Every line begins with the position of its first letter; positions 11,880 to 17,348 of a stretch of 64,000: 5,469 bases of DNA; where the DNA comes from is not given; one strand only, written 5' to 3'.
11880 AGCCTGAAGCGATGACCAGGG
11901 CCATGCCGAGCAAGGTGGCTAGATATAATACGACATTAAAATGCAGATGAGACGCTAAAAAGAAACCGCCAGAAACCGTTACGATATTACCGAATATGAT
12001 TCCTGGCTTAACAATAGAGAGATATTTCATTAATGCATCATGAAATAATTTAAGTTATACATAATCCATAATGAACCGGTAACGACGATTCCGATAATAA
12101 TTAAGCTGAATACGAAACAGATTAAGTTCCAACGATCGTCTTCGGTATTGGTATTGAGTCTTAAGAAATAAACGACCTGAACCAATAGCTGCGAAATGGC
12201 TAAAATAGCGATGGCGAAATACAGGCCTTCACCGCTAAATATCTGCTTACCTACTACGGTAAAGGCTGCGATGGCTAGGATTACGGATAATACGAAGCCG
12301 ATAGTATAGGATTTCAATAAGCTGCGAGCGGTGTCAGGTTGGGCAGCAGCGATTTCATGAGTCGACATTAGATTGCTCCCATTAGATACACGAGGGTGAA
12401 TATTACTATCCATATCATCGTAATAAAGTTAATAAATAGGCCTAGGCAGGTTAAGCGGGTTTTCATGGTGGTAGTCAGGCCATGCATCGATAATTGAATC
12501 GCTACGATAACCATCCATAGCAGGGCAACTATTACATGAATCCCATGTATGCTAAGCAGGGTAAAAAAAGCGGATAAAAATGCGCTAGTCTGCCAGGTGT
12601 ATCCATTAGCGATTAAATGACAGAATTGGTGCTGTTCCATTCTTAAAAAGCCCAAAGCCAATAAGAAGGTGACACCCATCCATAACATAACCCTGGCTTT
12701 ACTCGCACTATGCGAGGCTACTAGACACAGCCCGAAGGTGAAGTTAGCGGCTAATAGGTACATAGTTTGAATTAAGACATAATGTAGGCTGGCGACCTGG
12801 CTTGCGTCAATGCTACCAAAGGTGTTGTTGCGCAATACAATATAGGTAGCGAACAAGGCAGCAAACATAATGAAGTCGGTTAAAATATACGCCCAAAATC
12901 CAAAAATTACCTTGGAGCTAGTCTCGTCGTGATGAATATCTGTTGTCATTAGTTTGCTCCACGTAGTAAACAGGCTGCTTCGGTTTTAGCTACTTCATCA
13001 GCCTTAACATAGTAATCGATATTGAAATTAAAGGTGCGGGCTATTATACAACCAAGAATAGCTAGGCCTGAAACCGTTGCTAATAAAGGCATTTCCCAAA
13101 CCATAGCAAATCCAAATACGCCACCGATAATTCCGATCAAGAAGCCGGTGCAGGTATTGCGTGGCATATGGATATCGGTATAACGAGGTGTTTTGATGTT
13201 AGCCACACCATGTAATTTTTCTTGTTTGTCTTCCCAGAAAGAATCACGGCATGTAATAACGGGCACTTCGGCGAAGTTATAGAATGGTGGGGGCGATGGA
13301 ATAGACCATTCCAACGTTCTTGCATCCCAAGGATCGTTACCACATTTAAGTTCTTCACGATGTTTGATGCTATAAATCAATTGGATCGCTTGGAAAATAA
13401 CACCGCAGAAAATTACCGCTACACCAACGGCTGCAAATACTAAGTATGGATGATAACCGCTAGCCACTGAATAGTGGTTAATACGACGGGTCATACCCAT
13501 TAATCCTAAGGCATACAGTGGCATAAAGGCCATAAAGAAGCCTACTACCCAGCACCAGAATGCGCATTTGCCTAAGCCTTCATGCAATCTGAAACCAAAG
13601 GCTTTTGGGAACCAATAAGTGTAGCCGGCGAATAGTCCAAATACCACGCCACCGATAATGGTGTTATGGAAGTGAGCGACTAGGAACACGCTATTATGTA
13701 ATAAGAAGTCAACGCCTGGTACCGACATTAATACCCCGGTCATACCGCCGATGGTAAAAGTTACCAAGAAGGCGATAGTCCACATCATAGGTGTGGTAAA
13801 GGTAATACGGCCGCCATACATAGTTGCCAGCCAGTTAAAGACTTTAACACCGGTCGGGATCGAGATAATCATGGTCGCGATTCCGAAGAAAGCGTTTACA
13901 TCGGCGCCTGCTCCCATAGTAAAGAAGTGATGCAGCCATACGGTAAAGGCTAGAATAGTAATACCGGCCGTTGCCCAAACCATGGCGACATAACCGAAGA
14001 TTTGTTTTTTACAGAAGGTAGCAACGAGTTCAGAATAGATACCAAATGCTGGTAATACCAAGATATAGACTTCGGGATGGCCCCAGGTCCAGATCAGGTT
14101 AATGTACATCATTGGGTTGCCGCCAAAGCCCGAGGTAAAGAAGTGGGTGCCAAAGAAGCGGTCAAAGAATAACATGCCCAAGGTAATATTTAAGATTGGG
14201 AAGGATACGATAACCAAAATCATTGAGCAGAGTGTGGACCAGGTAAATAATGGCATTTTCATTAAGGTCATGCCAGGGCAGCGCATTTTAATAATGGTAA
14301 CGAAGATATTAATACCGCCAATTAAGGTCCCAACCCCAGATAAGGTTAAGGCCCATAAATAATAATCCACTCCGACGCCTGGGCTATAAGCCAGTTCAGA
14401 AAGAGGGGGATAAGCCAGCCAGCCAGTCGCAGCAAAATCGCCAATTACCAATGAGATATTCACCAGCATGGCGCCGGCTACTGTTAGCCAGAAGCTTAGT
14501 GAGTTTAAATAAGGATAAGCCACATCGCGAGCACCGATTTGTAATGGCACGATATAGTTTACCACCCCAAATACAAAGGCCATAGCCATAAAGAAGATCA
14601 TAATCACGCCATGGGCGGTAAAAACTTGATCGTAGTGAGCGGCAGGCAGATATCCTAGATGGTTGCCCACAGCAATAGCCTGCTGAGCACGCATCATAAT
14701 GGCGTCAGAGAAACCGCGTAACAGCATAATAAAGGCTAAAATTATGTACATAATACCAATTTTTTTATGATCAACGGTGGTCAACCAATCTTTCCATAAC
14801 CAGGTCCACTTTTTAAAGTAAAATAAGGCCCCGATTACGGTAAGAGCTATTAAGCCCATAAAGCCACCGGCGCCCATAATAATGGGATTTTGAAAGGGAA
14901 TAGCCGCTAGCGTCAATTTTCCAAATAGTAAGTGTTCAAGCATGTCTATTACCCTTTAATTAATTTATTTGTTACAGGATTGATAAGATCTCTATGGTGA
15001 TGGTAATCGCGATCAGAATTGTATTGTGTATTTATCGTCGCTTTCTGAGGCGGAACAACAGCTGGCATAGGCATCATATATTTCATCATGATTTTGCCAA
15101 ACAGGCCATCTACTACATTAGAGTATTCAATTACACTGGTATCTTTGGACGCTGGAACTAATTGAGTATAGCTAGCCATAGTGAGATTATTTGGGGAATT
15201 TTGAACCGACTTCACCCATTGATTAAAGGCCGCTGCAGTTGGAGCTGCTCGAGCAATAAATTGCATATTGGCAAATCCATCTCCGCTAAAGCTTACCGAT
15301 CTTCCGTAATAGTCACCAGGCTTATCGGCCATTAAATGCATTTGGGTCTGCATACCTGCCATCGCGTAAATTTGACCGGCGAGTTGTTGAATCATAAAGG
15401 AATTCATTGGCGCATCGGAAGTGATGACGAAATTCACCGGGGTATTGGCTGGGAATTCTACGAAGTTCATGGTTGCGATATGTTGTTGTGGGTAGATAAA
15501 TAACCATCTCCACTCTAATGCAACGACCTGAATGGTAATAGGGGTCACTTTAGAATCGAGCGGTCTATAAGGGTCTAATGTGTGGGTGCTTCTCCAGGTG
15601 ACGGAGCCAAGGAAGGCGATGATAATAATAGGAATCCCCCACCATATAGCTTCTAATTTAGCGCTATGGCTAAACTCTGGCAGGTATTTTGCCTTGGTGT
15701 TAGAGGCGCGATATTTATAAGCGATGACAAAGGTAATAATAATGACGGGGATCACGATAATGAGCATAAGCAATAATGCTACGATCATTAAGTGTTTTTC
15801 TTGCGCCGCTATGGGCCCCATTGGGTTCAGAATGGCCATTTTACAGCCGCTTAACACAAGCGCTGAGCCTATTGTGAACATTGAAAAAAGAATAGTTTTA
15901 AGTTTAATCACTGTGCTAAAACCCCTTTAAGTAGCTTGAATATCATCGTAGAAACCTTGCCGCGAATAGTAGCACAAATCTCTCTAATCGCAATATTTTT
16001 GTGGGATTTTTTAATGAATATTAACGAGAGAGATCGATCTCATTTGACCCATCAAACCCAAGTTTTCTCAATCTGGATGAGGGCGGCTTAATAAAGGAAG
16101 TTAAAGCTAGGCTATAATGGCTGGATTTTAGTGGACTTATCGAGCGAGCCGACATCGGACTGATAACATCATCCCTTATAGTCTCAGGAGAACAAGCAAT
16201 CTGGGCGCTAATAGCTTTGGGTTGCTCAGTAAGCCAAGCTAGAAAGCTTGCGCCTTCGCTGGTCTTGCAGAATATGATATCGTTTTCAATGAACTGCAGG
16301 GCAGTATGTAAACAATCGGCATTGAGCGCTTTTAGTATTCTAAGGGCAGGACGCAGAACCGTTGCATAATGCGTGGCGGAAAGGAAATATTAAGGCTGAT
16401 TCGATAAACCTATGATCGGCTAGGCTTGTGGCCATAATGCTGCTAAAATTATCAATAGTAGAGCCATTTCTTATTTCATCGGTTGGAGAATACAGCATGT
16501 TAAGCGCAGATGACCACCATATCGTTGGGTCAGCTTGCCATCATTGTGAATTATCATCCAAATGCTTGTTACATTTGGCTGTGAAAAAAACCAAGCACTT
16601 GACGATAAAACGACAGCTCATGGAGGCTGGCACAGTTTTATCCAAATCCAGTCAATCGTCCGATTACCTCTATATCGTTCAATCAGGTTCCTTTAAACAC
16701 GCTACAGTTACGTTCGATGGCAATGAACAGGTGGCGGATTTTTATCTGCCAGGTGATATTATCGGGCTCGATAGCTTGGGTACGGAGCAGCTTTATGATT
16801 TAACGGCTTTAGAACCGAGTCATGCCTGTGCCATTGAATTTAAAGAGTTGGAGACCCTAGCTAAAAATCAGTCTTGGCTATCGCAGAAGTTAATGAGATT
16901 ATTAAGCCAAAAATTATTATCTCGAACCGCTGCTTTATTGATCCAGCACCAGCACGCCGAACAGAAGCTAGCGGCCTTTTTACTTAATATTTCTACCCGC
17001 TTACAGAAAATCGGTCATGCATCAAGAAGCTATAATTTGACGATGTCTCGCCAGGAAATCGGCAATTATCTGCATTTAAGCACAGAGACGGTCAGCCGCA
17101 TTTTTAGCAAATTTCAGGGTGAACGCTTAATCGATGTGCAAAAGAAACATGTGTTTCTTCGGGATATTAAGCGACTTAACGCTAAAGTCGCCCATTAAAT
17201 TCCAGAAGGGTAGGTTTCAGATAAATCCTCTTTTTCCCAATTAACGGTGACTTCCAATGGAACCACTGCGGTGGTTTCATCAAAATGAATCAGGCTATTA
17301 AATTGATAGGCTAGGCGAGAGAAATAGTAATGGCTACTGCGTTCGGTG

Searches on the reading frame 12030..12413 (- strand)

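Call 29: search_protein_families(library=pfam, proteins=[window:12030-12413:-], max_evalue=0.001)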
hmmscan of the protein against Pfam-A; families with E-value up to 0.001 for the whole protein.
window:12030-12413:- (127 aa): 1 family
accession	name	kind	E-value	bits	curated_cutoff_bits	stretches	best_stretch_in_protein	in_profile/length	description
PF03626.19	COX4_pro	-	2.5e-11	44.2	28.9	1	37-111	1-72/72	Prokaryotic Cytochrome C oxidase subunit IV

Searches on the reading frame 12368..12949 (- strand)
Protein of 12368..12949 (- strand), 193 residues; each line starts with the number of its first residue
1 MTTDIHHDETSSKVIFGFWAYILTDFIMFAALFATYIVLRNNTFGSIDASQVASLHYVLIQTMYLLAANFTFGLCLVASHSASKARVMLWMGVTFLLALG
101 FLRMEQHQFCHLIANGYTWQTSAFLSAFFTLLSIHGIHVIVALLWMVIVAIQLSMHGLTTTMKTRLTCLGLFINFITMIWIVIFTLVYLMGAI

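Call 29: search_protein_families(library=pfam, proteins=[window:12368-12949:-], max_evalue=0.001)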
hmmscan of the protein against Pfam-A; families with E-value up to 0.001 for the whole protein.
window:12368-12949:- (193 aa): 1 family
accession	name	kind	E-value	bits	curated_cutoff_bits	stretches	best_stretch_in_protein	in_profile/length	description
PF00510.24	COX3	-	2.7e-05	24.6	23.8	1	10-191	72-257/258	Cytochrome c oxidase subunit III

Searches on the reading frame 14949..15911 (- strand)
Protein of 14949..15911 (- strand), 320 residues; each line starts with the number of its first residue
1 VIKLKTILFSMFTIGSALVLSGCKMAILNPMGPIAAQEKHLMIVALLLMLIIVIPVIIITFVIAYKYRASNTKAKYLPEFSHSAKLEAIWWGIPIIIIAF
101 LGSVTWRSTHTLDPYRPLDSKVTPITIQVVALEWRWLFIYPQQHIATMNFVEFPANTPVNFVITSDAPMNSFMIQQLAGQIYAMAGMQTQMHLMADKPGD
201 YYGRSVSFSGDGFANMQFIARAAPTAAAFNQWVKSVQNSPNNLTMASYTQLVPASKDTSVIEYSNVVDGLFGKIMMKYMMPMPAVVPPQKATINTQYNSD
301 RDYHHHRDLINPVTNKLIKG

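Call 30: search_protein_families(library=pfam, proteins=[window:14949-15911:-], max_evalue=0.001)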
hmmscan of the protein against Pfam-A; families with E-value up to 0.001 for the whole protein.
window:14949-15911:- (320 aa): 3 families
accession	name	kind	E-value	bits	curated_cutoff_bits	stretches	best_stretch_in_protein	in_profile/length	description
PF06481.20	COX_ARM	-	8.9e-11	41.9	23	1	237-282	1-46/46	COX Aromatic Rich Motif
PF00116.26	COX2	-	3.1e-06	27.5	22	1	146-220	43-117/120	Cytochrome C oxidase subunit II, periplasmic domain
PF02790.20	COX2_TM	-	5.1e-05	23.8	22.8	1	40-102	25-82/88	Cytochrome C oxidase subunit II, transmembrane domain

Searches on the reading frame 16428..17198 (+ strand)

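Call 30: search_protein_families(library=pfam, proteins=[window:16428-17198:+], max_evalue=0.001)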
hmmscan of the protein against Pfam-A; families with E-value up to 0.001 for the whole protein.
window:16428-17198:+ (256 aa): 3 families
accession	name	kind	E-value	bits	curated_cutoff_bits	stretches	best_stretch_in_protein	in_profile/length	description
PF13545.12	HTH_Crp_2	-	3.1e-15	56.3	27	1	179-252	1-69/70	Crp-like helix-turn-helix domain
PF00027.35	cNMP_binding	-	1.5e-12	47.7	27.5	1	65-147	4-88/89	Cyclic nucleotide-binding domain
PF00325.26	Crp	-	1e-11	44.8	21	1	204-235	1-32/32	Bacterial regulatory proteins, crp family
